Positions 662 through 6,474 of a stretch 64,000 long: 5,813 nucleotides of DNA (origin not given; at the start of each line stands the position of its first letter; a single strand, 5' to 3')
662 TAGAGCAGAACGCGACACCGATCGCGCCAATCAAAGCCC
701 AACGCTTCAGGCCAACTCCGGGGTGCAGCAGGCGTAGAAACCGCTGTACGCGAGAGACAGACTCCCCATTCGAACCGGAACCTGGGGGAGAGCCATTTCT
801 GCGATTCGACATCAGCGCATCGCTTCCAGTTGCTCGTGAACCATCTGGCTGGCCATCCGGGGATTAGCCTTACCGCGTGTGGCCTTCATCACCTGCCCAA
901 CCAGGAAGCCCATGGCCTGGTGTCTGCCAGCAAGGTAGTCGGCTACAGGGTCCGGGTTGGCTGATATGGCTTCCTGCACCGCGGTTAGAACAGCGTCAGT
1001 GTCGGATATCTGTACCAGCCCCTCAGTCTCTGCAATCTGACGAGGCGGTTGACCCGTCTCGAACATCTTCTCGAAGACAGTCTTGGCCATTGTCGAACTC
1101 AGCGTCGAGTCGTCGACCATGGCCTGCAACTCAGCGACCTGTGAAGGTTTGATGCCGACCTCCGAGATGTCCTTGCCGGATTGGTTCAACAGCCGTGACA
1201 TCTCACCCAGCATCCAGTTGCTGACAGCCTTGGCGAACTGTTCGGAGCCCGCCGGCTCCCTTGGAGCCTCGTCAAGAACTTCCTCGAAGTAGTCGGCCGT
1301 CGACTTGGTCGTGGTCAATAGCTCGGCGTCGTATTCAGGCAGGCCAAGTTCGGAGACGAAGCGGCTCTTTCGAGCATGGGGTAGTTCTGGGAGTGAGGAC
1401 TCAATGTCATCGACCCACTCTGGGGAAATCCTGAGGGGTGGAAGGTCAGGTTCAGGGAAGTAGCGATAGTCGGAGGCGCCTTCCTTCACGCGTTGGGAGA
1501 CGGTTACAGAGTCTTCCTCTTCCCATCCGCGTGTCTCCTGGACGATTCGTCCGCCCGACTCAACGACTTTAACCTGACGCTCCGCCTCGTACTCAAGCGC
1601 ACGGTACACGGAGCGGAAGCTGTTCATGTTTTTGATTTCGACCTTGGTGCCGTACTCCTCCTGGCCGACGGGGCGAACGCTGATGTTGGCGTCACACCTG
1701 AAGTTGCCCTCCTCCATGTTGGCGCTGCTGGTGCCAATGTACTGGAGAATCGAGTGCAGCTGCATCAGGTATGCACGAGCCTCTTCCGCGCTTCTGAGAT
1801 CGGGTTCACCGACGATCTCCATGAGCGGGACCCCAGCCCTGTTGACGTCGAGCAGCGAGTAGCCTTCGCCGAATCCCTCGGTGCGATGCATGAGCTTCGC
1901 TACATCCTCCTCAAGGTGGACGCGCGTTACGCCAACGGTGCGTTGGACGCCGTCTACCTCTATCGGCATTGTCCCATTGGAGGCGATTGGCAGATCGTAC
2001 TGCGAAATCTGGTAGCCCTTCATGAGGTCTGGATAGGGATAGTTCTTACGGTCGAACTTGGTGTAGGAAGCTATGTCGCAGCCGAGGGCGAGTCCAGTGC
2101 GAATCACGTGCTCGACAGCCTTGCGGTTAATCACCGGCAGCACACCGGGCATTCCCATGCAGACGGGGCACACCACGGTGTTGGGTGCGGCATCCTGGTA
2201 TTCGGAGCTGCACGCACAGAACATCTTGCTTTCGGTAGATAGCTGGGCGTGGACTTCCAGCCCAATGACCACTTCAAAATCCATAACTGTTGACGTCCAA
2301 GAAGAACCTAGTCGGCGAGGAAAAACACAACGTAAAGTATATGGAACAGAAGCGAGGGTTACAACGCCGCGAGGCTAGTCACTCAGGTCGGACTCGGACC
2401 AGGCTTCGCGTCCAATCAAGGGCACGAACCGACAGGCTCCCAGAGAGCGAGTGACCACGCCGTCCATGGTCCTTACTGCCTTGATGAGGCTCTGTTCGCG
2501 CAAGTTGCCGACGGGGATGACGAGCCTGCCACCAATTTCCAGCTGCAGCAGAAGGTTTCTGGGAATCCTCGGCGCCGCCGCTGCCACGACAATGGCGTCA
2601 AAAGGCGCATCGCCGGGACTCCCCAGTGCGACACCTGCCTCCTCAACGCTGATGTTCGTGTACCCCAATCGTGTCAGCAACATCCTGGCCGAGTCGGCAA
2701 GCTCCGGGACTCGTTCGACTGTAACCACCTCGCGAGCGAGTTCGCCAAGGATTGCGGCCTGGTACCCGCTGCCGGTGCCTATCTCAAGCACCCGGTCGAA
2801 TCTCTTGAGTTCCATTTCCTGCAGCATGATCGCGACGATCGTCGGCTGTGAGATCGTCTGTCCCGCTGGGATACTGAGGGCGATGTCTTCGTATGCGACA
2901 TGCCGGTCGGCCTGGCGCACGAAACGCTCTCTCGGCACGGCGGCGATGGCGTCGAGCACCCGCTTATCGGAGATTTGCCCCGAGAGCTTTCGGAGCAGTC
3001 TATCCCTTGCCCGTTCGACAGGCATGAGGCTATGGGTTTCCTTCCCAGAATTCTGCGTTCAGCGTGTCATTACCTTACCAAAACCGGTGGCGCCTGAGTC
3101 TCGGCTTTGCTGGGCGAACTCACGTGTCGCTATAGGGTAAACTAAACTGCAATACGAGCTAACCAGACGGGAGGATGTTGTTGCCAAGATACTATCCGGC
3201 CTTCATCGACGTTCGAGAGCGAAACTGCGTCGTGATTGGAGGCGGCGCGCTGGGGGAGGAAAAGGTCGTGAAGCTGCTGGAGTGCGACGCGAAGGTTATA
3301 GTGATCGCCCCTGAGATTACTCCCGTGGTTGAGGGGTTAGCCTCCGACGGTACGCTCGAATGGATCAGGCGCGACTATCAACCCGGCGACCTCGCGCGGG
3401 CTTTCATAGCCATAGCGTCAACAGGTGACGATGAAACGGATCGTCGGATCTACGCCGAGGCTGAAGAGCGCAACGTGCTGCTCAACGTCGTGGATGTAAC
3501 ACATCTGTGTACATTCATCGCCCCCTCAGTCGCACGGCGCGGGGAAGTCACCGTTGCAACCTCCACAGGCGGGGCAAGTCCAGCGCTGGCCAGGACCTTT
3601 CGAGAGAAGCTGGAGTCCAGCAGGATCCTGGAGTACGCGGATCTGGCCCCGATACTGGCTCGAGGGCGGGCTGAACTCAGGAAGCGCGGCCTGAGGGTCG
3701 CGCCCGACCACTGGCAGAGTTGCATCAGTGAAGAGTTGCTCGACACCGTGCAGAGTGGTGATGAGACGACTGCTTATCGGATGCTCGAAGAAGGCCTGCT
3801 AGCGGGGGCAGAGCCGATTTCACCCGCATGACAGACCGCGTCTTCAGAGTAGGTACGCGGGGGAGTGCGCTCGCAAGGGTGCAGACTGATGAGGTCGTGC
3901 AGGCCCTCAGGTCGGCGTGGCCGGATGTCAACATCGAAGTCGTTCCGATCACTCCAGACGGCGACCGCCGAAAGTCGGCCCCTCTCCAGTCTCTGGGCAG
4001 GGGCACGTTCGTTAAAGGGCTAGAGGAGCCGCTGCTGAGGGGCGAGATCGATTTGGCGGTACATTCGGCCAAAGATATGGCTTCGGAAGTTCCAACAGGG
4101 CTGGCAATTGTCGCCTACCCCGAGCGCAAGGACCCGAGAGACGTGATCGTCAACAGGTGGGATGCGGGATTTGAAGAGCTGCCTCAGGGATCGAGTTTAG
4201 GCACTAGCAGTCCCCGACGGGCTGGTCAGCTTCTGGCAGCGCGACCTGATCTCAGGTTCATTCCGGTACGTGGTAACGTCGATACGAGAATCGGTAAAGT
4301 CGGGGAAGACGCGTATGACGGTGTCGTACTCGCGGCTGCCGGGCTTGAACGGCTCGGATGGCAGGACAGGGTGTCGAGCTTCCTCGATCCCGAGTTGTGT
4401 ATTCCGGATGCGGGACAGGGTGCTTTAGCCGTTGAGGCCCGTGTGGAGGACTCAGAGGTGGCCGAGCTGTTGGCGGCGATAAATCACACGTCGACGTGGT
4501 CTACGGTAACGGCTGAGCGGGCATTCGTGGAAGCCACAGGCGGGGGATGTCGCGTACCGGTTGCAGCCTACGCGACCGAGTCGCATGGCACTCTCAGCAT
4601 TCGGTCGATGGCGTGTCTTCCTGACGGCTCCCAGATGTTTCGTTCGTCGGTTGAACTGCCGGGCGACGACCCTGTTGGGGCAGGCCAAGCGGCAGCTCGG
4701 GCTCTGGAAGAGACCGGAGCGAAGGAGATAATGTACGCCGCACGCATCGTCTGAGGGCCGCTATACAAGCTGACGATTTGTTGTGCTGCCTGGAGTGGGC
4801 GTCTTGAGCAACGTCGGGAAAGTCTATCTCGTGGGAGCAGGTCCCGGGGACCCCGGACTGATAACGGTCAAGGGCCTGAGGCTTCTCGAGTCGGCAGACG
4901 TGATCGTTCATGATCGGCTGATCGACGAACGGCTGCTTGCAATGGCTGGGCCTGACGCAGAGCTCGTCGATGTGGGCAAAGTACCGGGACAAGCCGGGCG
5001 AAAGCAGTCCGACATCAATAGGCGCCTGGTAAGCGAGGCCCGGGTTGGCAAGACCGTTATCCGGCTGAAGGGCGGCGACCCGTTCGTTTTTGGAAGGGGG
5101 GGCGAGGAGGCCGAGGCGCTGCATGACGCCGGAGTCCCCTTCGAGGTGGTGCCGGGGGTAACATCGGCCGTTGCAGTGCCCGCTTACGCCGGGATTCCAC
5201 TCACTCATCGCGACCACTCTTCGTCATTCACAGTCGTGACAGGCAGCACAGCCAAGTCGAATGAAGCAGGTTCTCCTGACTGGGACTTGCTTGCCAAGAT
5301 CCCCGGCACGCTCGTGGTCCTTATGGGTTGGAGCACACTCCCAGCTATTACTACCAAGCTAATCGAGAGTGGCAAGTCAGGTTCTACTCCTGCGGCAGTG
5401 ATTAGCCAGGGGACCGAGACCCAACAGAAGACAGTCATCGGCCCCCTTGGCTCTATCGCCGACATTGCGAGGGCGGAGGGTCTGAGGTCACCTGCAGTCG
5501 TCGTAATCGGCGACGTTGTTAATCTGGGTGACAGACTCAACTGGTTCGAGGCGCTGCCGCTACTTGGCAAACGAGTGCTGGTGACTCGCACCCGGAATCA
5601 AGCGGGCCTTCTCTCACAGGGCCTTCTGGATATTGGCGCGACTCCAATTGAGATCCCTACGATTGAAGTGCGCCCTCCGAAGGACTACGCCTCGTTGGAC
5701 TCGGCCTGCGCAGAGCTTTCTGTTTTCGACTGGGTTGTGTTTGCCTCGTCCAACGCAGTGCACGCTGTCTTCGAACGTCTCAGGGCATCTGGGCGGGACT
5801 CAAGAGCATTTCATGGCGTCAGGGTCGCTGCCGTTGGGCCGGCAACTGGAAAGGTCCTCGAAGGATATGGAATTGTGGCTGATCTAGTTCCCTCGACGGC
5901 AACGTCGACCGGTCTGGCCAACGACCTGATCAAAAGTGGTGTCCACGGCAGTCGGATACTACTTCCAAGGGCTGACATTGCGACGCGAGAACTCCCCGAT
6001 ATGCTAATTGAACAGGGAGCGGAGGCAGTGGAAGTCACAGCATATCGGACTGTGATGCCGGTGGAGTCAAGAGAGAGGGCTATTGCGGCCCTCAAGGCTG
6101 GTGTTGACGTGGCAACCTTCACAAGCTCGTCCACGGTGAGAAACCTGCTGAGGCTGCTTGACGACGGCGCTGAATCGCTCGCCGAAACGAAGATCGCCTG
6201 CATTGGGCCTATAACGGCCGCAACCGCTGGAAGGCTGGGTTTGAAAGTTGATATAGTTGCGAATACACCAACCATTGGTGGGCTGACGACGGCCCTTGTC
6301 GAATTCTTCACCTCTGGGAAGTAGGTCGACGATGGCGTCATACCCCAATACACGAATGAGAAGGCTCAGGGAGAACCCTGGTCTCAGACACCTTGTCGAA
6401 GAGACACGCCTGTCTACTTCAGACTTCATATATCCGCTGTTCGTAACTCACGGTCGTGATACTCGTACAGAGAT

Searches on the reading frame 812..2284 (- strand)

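Call 62: search_protein_families(library=pfam, proteins=[window:812-2284:-], max_evalue=0.00001)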
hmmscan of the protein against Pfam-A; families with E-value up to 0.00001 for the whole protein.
window:812-2284:- (490 aa): 2 families
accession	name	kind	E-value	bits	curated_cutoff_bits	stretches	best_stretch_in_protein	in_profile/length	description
PF02934.20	GatB_N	-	3.5e-118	394.2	23.4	1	5-292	1-277/277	GatB/GatE catalytic domain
PF02637.23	GatB_Yqey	-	5e-46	156.7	27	1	346-486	12-148/148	GatB domain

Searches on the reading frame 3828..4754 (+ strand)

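Call 62: search_protein_families(library=pfam, proteins=[window:3828-4754:+], max_evalue=0.00001)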
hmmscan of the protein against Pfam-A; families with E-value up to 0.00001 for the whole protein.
window:3828-4754:+ (308 aa): 2 families
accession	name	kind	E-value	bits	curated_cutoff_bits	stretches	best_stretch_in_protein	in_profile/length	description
PF01379.25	Porphobil_deam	-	7.5e-72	241.6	22.1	1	6-212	1-206/207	Porphobilinogen deaminase, dipyromethane cofactor binding domain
PF03900.20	Porphobil_deamC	-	8.7e-12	45.7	26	1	225-294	2-73/74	Porphobilinogen deaminase, C-terminal domain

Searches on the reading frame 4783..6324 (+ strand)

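Call 62: search_protein_families(library=pfam, proteins=[window:4783-6324:+], max_evalue=0.00001)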
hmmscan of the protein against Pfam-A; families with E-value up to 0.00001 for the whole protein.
window:4783-6324:+ (513 aa): 2 families
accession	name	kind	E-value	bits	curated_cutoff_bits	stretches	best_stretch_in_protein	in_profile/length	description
PF02602.20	HEM4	-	7.4e-66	222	27.5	1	278-502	4-230/231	Uroporphyrinogen-III synthase HemD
PF00590.25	TP_methylase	-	3.5e-52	177.8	27.8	1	13-225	1-211/212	Tetrapyrrole (Corrin/Porphyrin) Methylases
